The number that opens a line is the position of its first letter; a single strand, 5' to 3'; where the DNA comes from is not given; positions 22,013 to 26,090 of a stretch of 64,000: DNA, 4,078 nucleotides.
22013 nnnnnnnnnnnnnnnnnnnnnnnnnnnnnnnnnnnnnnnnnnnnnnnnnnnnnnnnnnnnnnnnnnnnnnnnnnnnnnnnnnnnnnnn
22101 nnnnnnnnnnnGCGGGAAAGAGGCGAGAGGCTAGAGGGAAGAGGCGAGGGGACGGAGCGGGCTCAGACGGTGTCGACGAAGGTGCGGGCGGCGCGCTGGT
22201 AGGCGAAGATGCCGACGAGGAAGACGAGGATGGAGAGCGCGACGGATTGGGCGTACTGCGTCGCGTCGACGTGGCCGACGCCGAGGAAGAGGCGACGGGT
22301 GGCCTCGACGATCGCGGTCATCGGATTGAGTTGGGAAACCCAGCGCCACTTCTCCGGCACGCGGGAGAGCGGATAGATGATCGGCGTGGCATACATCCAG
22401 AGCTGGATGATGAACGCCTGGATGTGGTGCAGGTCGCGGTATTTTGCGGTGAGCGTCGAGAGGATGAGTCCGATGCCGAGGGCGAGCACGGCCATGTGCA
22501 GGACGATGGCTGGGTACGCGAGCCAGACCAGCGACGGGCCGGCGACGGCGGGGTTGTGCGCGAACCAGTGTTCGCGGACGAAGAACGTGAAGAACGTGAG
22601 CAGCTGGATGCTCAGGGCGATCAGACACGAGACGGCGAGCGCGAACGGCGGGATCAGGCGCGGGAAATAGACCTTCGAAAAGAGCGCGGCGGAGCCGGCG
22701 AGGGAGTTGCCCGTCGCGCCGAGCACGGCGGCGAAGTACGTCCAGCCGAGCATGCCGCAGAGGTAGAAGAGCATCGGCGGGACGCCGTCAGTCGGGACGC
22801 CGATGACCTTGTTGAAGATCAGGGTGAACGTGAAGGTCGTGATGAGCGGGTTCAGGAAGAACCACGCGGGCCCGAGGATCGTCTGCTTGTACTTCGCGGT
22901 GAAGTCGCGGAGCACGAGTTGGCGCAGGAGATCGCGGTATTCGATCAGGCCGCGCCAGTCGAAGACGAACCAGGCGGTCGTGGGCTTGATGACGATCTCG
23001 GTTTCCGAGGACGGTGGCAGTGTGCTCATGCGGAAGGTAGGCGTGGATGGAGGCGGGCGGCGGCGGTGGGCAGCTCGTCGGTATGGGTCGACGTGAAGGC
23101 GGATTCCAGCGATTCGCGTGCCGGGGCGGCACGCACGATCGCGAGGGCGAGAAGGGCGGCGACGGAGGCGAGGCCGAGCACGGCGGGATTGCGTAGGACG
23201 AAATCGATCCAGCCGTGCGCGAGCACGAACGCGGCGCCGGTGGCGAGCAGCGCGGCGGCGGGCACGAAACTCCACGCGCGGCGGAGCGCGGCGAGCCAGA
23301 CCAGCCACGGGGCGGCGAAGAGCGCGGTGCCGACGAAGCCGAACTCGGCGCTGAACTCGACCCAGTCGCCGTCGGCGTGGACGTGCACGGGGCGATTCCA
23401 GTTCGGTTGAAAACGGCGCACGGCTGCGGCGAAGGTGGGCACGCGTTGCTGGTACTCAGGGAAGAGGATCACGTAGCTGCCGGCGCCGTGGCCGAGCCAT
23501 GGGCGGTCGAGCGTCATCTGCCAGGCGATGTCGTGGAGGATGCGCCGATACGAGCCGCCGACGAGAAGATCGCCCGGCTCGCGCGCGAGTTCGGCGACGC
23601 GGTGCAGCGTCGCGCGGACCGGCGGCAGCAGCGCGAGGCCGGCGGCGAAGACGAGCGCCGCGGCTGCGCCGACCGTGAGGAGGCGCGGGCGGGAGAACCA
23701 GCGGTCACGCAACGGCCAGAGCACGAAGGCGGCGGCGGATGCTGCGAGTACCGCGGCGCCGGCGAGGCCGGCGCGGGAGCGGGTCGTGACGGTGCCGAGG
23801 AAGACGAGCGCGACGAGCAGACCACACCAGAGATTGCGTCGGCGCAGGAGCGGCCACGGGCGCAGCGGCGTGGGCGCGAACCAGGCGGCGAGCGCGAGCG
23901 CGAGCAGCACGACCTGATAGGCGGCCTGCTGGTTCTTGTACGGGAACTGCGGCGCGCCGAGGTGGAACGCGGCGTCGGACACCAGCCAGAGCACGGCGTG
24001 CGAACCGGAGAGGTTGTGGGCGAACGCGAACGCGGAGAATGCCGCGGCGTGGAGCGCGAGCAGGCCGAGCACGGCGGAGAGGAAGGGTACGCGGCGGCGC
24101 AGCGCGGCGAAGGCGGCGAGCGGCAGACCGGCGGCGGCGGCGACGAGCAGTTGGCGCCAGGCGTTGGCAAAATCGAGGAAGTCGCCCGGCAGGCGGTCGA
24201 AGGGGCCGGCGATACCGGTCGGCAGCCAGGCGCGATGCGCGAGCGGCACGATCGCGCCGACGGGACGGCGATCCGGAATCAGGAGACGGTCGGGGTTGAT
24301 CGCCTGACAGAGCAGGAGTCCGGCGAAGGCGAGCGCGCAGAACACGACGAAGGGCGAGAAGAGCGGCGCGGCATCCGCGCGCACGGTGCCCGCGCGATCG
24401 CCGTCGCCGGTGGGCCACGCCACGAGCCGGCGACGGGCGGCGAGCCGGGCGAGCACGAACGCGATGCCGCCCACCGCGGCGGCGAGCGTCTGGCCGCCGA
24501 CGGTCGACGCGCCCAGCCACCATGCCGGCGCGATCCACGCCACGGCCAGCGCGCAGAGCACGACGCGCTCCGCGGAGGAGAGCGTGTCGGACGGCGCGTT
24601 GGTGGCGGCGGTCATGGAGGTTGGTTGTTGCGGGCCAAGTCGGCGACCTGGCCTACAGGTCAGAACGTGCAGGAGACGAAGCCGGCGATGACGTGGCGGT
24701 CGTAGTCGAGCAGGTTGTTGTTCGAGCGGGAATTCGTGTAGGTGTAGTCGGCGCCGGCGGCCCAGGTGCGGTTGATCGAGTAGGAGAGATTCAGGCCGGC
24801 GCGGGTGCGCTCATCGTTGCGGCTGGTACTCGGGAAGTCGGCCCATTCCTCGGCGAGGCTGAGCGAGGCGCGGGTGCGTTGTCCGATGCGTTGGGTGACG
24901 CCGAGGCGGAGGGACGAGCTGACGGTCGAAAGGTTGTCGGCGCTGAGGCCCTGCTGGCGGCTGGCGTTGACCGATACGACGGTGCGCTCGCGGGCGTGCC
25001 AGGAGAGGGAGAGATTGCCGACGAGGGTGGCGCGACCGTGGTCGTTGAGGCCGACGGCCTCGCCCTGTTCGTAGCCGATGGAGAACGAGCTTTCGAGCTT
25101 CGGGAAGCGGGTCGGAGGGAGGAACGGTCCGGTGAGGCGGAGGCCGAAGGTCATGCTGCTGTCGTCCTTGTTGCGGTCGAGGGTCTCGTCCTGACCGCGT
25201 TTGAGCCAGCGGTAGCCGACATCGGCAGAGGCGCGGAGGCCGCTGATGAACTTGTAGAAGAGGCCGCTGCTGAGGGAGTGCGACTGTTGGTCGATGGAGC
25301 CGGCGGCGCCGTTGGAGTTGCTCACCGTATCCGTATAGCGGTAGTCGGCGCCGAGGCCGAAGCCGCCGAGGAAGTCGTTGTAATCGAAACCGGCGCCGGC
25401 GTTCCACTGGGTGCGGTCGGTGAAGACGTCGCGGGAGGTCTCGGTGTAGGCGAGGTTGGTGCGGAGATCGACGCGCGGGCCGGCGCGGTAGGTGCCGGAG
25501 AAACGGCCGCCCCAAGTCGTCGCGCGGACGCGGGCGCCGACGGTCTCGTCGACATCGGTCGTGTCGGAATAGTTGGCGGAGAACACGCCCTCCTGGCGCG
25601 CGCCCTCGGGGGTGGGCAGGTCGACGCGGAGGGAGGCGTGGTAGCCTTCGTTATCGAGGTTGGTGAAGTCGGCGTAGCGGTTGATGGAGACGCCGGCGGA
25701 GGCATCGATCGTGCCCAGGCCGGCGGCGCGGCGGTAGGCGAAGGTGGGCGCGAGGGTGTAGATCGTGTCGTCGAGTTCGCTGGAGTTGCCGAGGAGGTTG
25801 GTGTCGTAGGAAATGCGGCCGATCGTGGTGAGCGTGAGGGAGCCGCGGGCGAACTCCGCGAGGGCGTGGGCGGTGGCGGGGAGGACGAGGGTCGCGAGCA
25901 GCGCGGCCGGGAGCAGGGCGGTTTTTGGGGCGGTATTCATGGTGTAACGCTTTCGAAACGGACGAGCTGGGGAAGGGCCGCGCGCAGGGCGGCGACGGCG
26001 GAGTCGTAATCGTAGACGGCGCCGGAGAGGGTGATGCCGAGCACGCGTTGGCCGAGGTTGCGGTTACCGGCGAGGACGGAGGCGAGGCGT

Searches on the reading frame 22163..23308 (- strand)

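Call 62: search_protein_families(library=ncbifam, proteins=[window:22163-23308:-], max_evalue=0.000001)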
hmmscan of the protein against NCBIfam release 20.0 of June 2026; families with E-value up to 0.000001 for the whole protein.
window:22163-23308:- (381 aa): 3 families
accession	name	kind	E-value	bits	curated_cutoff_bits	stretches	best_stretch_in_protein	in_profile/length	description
NF050053.1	CapPschTportKpsM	equivalog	1.2e-12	48.4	300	1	127-373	4-250/257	capsule polysaccharide transporter KpsM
NF050109.1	galactan_ABC_perm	equivalog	3.6e-11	43.1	380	1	121-371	17-262/272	galactan export ABC transporter permease subunit Wzm/RfbD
NF011648.0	PRK15066.1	subfamily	4.3e-10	39.6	225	1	267-364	146-242/257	ABC transporter permease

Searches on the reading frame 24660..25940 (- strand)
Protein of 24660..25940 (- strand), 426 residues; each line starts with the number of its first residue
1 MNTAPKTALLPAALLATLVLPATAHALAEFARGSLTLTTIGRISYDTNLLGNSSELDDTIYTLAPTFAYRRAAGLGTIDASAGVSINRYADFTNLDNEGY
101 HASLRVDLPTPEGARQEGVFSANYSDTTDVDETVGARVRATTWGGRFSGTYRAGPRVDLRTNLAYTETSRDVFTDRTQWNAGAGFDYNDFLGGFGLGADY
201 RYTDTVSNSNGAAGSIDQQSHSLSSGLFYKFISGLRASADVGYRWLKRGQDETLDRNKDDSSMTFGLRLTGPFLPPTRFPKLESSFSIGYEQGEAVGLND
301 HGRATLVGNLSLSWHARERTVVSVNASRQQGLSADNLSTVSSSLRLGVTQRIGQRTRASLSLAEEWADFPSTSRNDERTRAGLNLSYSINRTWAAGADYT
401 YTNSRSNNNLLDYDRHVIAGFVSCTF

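Call 36: search_protein_families(library=ncbifam, proteins=[window:24660-25940:-], max_evalue=0.00001)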
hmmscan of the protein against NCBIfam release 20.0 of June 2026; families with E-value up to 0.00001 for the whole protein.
window:24660-25940:- (426 aa): 2 families
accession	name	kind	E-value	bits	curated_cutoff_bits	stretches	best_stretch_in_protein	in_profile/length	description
TIGR03016.1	pepcterm_hypo_1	hypoth_equivalog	3.3e-10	39.5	90.85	1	311-426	354-477/477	TIGR03016 family PEP-CTERM system-associated outer membrane protein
TIGR03014.2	EpsL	equivalog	5.2e-09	35.6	275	0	36-187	19-181/385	XrtB/PEP-CTERM-associated polysaccharide biosynthesis outer membrane protein EpsL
